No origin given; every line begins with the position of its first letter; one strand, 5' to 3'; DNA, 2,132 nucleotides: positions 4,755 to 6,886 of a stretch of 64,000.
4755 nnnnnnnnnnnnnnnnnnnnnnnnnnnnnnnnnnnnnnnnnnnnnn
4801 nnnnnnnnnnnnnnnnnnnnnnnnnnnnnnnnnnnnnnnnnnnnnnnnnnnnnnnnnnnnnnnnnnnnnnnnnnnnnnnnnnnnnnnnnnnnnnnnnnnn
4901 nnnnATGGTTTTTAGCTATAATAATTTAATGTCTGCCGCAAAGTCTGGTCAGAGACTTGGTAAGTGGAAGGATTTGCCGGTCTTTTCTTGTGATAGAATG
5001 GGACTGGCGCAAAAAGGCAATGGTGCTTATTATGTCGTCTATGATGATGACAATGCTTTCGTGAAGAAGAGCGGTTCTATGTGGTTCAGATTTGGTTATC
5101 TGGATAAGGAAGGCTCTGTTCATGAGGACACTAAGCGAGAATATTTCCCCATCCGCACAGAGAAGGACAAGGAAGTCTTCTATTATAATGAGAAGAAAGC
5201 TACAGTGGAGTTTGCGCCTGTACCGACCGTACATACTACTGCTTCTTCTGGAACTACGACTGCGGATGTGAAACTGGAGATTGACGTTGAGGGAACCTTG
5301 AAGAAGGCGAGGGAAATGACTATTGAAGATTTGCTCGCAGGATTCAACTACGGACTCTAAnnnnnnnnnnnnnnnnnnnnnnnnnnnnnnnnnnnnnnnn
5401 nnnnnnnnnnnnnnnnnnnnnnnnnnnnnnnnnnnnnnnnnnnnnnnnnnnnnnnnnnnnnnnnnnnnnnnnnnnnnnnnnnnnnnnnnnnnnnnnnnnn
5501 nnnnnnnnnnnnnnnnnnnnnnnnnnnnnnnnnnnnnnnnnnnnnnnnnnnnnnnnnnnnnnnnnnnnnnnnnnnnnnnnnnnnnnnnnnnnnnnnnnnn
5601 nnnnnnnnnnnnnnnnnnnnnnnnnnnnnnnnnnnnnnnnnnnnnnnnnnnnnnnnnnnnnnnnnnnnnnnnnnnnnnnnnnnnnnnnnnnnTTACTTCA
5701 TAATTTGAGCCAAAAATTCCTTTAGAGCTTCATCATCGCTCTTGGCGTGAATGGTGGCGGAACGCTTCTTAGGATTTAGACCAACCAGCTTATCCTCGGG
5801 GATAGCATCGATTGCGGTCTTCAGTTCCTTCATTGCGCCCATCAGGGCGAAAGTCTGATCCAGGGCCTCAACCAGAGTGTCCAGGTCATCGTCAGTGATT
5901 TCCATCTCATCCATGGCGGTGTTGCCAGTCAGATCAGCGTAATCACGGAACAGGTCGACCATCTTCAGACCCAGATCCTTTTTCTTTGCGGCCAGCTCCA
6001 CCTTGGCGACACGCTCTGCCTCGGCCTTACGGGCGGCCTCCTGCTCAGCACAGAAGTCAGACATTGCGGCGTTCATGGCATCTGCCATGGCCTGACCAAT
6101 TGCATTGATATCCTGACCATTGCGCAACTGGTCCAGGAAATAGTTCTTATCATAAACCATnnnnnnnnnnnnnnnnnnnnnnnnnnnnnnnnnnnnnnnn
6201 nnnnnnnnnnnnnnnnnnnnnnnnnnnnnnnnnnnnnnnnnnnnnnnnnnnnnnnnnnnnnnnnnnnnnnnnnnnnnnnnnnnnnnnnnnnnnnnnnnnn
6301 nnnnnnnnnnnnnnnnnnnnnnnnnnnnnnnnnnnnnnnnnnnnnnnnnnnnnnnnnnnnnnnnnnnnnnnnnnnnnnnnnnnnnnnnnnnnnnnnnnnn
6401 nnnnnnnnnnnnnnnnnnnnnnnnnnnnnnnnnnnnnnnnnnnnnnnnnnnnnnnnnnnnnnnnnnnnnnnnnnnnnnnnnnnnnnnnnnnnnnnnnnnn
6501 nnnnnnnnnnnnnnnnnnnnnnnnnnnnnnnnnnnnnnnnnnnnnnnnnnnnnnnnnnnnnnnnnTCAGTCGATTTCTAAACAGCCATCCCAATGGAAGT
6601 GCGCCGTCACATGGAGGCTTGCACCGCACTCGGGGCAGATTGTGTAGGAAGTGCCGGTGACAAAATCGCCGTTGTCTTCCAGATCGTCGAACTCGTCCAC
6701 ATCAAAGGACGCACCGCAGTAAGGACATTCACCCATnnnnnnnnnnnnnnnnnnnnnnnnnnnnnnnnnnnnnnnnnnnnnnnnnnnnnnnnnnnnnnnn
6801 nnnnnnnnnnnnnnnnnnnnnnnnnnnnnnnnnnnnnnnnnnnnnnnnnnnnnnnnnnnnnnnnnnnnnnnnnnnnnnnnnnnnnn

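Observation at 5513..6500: Cluster of six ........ (GATC-containing) palindromes around a bidirectionally transcribed ORF-less region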

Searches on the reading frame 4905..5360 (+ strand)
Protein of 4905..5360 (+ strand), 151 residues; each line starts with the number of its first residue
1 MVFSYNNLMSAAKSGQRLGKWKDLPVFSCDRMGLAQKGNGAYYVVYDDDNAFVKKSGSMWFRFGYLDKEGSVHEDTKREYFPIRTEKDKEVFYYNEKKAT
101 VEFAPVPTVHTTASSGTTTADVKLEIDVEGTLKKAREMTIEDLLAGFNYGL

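Call 14: search_protein_families(library=phrogs, proteins=[window:4905-5360:+])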
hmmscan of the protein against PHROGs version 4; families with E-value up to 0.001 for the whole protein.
window:4905-5360:+ (151 aa): 0 families

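Call 15: search_protein_families(library=pfam, proteins=[window:4905-5360:+])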
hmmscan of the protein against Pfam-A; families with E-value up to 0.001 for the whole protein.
window:4905-5360:+ (151 aa): 0 families

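Call 59: search_protein_families(library=ncbifam, proteins=[window:4905-5360:+], max_evalue=0.01)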
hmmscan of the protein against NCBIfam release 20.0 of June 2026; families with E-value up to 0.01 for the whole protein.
window:4905-5360:+ (151 aa): 0 families

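Call 61: search_solved_structures(query=window:4905-5360:+, max_evalue=1)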
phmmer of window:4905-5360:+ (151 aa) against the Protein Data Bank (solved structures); distinct sequences matched with E-value up to 1: 3.
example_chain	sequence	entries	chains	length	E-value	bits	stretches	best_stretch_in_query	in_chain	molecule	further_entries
6wsm_A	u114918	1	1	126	0.52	13.7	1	63-114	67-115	Septin-8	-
5ctn_A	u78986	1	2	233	0.65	13.4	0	79-129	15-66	Beta-lactamase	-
5ctm_A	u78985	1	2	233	0.65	13.4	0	79-129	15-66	Beta-lactamase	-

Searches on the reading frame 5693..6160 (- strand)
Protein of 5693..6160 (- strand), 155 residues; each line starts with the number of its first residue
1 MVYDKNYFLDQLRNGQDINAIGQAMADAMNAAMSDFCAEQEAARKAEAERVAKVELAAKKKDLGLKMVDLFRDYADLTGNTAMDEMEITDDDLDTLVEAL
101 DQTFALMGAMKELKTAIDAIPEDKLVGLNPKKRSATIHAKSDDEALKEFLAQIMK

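Call 14: search_protein_families(library=phrogs, proteins=[window:5693-6160:-])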
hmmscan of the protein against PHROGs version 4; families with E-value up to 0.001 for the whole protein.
window:5693-6160:- (155 aa): 0 families

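Call 15: search_protein_families(library=pfam, proteins=[window:5693-6160:-])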
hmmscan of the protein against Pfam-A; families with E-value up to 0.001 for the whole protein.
window:5693-6160:- (155 aa): 0 families

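Call 22: find_related_loci(query=window:5693-6160:-, collection=viral_contigs, flank=5000)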
Query window:5693-6160:- (155 aa) in viral_contigs; peptide patterns used: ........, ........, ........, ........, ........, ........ (x = any residue, [..] = any of these).
18 stretches matched a pattern; 1 encode a relative of the query (tblastn E <= 1e-3); 1 distinct loci.
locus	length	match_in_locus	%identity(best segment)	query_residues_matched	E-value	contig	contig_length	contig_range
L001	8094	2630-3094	83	1-155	4e-76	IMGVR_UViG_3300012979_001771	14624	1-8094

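Call 52: find_homologous_proteins(query=window:5693-6160:-)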
Query window:5693-6160:- (155 aa): 489 proteins with E <= 0.001 among 629 candidates; the best 120 are listed.
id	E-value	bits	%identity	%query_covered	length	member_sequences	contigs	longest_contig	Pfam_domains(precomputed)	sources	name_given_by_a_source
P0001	3.5e-88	311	97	100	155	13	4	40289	-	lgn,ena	-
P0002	3.7e-87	308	95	100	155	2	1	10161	-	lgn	-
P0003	2.1e-86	305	97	100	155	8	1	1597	-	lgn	-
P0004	6.1e-84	297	94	100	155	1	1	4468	-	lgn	-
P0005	4.8e-83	294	93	100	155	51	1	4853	-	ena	-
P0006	8.4e-82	290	94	100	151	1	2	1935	-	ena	-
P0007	9.7e-82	290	92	100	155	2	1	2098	-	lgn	-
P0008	1.1e-81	290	92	100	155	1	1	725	-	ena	-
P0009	1.1e-81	290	92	100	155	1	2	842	-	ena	-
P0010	1.1e-81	290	94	100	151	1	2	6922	-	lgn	-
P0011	2.6e-81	289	94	100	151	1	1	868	-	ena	-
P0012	2.6e-81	289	94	100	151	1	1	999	-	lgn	-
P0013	3.8e-81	288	93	100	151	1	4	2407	-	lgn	-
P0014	6.9e-81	287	93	100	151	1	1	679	-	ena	-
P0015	7.8e-81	287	93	100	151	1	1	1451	-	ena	-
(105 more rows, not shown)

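Call 59: search_protein_families(library=ncbifam, proteins=[window:5693-6160:-], max_evalue=0.01)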
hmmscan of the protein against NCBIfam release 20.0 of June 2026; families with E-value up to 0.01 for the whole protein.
window:5693-6160:- (155 aa): 0 families

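Call 60: search_solved_structures(query=window:5693-6160:-, max_evalue=1)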
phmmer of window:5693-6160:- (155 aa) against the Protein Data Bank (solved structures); distinct sequences matched with E-value up to 1: 1.
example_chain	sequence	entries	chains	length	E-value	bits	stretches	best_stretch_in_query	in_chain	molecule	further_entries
4dib_A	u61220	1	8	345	0.8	13.5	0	32-130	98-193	Glyceraldehyde 3-phosphate dehydrogenase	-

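Call 87: predict_structure(alignment_id=A4)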
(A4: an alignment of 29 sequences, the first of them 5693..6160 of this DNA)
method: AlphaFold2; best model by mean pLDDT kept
length: 155 residues; sequences in the alignment: 29
mean_pLDDT: 65.4   pTM: 0.39
mean pLDDT of the five models: 65.4, 65.2, 60.7, 49.9, 48.2
residues with pLDDT >= 90: 0; 70-90: 61; 50-70: 71; < 50: 23
segments of 3 or more residues with pLDDT < 50: 125-129, 131-142, 153-155
pLDDT, mean of each block of 10 residues (from residue 1): 69 73 65 63 67 75 81 78 72 79 64 65 52 40 49 49
secondary structure, 60 per line:
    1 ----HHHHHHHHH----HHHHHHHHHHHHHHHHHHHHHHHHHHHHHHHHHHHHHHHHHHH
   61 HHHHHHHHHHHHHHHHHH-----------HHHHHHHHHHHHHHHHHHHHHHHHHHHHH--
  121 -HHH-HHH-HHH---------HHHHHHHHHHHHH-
elements in order: H5-13 H18-78 H90-118 H142-154
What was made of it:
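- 5693..6160 (-): 155-aa acidic, all-helical protein of unknown family. It is always adjacent to the element. AlphaFold2 pLDDT 65, helical (call 87).
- The adjacent 155-aa protein is acidic and helical and matches no family (calls 15, 59, 87).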

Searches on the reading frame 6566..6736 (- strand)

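Call 14: search_protein_families(library=phrogs, proteins=[window:6566-6736:-])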
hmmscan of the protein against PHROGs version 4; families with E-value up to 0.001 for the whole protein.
window:6566-6736:- (56 aa): 3 families
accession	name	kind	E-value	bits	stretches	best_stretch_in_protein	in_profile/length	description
phrog_6422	-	moron, auxiliary metabolic gene and host takeover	3.2e-05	25.3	1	3-45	9-44/120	Lar-like restriction alleviation protein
phrog_9188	-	unknown function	0.00033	21.8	0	32-44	55-67/70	-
phrog_8248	-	unknown function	0.00055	20.7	0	34-53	25-42/50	-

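Call 15: search_protein_families(library=pfam, proteins=[window:6566-6736:-])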
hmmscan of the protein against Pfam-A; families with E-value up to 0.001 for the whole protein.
window:6566-6736:- (56 aa): 13 families
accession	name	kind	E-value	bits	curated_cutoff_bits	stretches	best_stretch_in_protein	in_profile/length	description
PF13248.11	Zn_ribbon_3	-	1.5e-05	24.7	27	0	3-12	4-13/26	zinc-ribbon domain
PF24441.1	DUF7560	-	3.4e-05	23.9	27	0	3-15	7-19/44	Family of unknown function (DUF7560)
PF21344.3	Zn_ribbon_LysW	-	3.9e-05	23.6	27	1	3-44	2-34/46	Alpha-aminoadipate carrier protein LysW-like, globular domain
PF23548.1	Zn_ribbon_FGT1_2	-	7.6e-05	22.7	27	0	34-45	23-34/35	FORGETTER1 second zinc ribbon domain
PF22289.1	DmmA-like_C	-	0.00013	22.3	27.4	0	29-47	16-34/44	Dimethylamine monooxygenase subunit DmmA-like, C-terminal domain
PF24460.1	DUF7575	-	0.00023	20.9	28.5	0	3-14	5-16/28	Domain of unknown function (DUF7575)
PF08792.16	A2L_zn_ribbon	-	0.00034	20.6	22.9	0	22-40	12-30/33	A2L zinc ribbon domain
PF24463.1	DUF7577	-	0.00042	20.3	28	0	30-41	15-26/27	Domain of unknown function (DUF7577)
PF22747.2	Zn_ribbon_DUF2089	-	0.00053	20.5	27.6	0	34-44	1-11/32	DUF2089 zinc ribbon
PF12773.13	DZR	-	0.00063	20.3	27.3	0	4-47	15-40/45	Double zinc ribbon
PF13912.12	zf-C2H2_6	-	0.00065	20.1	25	0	3-11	3-11/27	C2H2-type zinc finger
PF05605.18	zf-Di19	-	0.00076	20.1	27.5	0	3-46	4-48/54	Drought induced 19 protein (Di19), zinc-binding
PF13240.11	Zn_Ribbon_1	-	0.00094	19.3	25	0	34-41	16-23/23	zinc-ribbon domain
